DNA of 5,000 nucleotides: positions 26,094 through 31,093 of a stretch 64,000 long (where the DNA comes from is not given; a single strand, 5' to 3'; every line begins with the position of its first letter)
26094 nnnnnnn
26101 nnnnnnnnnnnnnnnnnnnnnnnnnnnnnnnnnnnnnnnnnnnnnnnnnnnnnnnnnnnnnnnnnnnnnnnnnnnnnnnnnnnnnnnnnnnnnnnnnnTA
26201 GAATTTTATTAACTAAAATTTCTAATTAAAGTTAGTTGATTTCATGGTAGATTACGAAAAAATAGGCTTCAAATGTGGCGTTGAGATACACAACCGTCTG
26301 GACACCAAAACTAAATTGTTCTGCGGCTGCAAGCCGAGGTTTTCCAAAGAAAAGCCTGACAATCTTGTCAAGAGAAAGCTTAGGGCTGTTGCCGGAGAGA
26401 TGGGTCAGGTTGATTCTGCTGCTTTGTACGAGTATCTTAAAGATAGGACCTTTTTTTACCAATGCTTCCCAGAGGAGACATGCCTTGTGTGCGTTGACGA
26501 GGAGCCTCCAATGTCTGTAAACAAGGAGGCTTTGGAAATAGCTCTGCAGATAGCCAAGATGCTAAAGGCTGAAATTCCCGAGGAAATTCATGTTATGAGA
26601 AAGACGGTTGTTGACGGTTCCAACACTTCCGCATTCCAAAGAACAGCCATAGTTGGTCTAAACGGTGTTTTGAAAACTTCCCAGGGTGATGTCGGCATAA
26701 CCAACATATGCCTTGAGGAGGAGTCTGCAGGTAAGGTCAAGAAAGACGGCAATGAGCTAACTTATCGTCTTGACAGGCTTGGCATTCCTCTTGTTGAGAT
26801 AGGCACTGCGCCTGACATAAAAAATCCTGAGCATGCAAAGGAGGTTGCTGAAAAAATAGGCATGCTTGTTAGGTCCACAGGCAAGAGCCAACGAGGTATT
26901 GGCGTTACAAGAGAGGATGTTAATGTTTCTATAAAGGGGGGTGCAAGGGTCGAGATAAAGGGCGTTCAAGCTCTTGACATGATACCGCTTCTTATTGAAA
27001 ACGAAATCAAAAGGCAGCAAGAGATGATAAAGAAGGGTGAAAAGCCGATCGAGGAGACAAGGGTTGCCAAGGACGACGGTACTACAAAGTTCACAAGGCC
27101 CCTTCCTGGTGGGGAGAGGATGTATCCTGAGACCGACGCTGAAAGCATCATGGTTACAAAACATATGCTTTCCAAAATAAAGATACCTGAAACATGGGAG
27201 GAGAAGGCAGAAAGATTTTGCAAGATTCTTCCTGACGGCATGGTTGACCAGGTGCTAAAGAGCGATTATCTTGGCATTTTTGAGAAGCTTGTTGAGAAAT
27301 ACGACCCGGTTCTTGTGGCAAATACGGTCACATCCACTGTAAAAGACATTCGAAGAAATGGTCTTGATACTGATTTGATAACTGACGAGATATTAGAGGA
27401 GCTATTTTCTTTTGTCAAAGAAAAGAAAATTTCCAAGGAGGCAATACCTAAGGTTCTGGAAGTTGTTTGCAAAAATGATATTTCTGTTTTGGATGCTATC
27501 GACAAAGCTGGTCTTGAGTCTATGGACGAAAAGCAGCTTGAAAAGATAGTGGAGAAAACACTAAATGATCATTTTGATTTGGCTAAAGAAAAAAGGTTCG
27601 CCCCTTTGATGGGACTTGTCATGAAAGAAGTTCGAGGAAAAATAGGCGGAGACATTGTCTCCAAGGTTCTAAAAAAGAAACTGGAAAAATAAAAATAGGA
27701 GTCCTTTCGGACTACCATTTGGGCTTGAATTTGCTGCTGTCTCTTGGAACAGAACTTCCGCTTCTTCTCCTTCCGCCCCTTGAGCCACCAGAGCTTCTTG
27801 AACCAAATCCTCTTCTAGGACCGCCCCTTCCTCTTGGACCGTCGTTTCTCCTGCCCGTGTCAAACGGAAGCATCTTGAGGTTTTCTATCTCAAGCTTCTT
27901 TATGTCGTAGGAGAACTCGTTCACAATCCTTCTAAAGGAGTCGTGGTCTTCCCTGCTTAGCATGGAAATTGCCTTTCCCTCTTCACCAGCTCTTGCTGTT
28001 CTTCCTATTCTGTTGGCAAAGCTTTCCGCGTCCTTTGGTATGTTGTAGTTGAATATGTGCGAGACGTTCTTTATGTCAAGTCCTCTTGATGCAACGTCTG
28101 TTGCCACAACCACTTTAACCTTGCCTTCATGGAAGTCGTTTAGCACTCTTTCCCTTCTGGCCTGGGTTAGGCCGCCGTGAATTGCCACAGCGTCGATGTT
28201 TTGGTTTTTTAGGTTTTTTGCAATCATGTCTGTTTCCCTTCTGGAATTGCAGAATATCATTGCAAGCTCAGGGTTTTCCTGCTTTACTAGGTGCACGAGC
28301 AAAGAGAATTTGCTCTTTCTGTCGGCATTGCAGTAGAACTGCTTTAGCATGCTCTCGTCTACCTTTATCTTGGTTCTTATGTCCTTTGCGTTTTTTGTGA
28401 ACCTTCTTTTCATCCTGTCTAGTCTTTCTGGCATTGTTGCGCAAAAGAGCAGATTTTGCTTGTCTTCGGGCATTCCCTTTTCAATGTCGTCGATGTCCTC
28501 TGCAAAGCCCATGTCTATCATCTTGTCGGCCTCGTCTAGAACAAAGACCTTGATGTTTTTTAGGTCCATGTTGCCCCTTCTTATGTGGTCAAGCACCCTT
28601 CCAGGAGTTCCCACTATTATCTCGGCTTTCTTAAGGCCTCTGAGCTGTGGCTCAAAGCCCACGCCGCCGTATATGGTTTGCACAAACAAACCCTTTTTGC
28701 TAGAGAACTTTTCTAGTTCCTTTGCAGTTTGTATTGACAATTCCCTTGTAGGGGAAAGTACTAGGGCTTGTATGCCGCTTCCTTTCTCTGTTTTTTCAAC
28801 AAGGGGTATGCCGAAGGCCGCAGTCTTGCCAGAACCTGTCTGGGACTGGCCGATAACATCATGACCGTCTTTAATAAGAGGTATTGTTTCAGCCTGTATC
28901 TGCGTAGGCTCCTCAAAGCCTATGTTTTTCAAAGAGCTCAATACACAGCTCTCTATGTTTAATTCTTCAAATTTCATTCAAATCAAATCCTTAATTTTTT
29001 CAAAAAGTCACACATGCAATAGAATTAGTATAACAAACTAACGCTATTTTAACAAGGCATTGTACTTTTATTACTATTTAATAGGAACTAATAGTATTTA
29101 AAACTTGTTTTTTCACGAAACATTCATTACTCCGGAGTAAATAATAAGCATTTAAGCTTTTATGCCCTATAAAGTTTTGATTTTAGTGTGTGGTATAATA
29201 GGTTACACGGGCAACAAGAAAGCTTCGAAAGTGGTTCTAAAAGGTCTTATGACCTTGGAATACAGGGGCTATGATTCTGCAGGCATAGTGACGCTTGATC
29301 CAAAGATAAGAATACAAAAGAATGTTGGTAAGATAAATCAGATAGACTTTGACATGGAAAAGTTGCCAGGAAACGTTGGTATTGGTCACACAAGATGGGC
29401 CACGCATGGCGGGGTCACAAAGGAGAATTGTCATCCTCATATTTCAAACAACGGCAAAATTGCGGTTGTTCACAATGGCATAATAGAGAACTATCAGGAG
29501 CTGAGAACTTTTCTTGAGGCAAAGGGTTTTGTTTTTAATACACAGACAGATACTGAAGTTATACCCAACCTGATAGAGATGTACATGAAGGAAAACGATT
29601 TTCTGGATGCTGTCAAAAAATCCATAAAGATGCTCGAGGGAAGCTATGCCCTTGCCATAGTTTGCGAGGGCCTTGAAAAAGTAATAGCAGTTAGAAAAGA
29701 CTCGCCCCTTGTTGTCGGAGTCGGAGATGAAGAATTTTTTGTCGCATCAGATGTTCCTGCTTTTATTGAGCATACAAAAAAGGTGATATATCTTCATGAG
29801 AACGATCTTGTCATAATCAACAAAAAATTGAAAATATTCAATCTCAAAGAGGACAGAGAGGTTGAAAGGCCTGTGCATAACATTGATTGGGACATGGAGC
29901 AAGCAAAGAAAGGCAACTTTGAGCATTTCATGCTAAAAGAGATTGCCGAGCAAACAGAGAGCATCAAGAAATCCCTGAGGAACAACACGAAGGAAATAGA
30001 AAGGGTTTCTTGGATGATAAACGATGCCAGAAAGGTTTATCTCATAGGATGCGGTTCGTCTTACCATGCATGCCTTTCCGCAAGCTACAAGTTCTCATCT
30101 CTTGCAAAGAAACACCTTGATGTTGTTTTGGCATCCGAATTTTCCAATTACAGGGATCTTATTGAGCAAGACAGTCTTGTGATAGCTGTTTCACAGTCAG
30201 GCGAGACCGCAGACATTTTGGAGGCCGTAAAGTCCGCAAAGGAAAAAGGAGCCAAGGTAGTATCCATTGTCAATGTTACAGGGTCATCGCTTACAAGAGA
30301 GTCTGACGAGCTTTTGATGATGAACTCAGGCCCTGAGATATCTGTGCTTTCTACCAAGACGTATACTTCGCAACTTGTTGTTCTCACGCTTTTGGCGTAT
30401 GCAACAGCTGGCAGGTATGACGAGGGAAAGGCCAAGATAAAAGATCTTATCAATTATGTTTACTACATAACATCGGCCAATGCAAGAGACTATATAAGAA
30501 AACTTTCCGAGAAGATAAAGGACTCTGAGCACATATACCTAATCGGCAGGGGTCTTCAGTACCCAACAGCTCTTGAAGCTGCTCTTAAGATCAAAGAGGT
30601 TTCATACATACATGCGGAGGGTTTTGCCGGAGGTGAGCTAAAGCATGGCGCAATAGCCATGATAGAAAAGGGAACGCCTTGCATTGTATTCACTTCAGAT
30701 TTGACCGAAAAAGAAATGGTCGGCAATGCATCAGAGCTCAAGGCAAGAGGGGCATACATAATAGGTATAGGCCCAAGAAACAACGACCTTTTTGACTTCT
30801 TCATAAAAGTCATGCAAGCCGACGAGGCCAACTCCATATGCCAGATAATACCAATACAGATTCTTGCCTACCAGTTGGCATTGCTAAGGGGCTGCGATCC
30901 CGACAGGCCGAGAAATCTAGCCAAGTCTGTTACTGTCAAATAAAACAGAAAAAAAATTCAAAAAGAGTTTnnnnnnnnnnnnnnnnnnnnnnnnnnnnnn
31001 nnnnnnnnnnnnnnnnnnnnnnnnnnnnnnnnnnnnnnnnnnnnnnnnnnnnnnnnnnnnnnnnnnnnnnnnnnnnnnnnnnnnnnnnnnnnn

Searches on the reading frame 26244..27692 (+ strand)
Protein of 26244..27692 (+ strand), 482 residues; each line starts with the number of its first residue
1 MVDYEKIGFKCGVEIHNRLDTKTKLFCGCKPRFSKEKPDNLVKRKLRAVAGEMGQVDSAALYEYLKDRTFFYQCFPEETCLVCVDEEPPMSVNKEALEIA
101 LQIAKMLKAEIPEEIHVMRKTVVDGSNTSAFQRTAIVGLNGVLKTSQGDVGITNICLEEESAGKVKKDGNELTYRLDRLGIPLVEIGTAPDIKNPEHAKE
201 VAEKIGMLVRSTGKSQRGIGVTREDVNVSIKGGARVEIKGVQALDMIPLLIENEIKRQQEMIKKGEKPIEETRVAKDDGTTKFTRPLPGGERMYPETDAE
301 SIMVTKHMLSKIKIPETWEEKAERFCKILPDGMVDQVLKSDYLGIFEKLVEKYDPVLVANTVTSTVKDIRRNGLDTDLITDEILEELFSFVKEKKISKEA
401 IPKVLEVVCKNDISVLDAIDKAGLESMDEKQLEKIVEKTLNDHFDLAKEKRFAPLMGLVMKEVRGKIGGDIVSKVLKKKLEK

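Call 66: search_protein_families(library=pfam, proteins=[window:26244-27692:+], max_evalue=0.00001)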
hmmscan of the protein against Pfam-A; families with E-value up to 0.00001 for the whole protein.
window:26244-27692:+ (482 aa): 2 families
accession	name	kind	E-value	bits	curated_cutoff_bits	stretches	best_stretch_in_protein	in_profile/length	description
PF02934.20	GatB_N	-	3e-58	197.6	23.4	1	10-309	2-276/277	GatB/GatE catalytic domain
PF02637.23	GatB_Yqey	-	1.9e-22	80.2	27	1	345-480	2-148/148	GatB domain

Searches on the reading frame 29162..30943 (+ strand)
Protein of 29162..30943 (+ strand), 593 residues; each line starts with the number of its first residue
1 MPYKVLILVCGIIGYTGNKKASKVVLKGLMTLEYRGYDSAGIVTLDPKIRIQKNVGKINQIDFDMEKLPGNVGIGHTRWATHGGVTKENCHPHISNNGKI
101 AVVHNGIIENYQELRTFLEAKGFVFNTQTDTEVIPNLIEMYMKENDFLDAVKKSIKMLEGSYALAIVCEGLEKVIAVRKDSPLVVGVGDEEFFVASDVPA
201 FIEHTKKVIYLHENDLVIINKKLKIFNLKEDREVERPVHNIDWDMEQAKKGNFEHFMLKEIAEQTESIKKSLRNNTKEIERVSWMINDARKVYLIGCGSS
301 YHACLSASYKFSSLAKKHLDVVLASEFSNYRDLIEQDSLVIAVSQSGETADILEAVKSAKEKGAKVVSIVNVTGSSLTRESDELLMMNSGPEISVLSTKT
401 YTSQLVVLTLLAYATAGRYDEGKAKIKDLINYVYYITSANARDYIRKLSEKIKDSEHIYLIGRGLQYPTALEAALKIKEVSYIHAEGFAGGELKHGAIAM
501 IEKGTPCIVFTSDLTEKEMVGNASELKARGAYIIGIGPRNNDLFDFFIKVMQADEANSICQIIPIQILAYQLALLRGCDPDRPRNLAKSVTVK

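Call 66: search_protein_families(library=pfam, proteins=[window:29162-30943:+], max_evalue=0.00001)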
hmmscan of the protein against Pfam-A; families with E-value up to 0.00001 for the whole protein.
window:29162-30943:+ (593 aa): 4 families
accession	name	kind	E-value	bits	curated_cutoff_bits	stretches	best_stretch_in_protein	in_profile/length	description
PF01380.27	SIS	-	5.8e-56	188.3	25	2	285-412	1-129/131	SIS domain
PF13522.11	GATase_6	-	1.5e-19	70.7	27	1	69-197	9-130/130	Glutamine amidotransferase domain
PF13537.11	GATase_7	-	2.1e-17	63.7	25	1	87-201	10-121/123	Glutamine amidotransferase domain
PF13580.11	SIS_2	-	3.8e-07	30.6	27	0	321-370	89-137/138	SIS domain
